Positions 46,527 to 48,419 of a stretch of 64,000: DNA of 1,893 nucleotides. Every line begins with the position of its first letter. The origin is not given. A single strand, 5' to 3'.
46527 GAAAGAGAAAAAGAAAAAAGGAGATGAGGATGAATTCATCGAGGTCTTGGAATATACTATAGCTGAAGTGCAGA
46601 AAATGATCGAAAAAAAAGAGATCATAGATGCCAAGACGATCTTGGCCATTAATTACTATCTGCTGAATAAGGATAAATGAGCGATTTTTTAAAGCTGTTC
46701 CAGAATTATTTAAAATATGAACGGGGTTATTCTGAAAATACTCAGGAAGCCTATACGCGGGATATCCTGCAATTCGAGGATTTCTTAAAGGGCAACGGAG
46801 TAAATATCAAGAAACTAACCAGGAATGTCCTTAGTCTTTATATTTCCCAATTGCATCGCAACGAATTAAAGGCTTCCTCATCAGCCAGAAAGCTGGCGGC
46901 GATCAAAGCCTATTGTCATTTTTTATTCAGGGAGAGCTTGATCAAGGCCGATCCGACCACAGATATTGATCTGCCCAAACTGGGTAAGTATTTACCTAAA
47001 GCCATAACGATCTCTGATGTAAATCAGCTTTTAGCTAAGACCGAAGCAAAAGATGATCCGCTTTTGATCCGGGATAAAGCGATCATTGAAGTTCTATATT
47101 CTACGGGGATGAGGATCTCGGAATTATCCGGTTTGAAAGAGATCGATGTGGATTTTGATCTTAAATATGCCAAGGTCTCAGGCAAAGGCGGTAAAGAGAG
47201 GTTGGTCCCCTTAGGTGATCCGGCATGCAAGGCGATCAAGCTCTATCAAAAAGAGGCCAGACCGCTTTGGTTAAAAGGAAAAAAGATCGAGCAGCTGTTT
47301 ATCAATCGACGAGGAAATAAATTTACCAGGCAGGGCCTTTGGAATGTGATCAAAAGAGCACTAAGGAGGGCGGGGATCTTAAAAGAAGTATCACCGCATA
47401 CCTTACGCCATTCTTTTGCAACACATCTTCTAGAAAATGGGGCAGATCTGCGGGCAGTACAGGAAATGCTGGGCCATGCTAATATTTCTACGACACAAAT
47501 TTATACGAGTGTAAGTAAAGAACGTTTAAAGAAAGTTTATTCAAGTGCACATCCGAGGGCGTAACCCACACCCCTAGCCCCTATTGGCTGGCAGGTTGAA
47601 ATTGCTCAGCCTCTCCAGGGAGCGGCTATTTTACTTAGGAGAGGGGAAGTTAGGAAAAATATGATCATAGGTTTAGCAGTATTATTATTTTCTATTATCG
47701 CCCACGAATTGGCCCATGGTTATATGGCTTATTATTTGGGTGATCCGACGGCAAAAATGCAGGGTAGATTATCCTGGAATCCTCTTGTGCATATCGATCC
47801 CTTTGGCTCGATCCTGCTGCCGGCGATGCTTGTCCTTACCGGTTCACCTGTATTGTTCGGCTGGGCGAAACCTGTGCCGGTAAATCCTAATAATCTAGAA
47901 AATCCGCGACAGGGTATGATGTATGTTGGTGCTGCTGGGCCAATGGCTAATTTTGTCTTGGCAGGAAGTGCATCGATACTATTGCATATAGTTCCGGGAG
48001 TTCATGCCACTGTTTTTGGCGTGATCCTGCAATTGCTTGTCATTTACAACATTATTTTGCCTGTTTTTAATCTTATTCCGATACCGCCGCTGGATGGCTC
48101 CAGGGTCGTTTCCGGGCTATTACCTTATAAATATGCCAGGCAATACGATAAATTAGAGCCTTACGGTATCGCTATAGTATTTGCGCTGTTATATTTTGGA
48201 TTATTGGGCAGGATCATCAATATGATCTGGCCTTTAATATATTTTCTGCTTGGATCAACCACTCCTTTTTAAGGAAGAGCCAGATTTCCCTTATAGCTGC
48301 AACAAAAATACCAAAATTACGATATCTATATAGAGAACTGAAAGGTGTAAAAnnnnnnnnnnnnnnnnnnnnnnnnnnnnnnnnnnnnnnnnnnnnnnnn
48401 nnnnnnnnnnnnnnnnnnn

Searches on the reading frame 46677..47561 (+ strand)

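Call 10: search_protein_families(library=pfam, proteins=[window:46677-47561:+], max_evalue=0.001)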
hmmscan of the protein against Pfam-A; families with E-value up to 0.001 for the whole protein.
window:46677-47561:+ (295 aa): 4 families
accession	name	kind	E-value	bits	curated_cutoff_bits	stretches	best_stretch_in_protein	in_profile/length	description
PF00589.27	Phage_integrase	-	1.2e-51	175.4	27.1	1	110-282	3-171/172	Phage integrase family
PF02899.23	Phage_int_SAM_1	-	2.9e-20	72.8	22.3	1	5-86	1-82/83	Phage integrase, N-terminal SAM-like domain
PF13495.12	Phage_int_SAM_4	-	9.8e-07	29.5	27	1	5-79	2-74/85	Phage integrase, N-terminal SAM-like domain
PF13102.12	Phage_int_SAM_5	-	4.7e-06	27.3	22.3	1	3-94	1-95/98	Phage integrase SAM-like domain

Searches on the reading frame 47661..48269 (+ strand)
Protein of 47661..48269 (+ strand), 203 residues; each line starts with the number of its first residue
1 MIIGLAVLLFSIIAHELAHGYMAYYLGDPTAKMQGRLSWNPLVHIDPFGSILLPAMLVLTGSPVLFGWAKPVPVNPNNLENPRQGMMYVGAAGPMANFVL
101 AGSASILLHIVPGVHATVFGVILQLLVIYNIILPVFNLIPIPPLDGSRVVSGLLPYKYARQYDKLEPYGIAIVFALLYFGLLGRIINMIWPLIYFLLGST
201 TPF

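Call 10: search_protein_families(library=pfam, proteins=[window:47661-48269:+], max_evalue=0.001)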
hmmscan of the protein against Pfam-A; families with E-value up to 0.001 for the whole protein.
window:47661-48269:+ (203 aa): 1 family
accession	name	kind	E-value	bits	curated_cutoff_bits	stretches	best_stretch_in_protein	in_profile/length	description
PF02163.28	Peptidase_M50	-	3.7e-15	56.3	27.2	2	121-177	161-218/221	Peptidase family M50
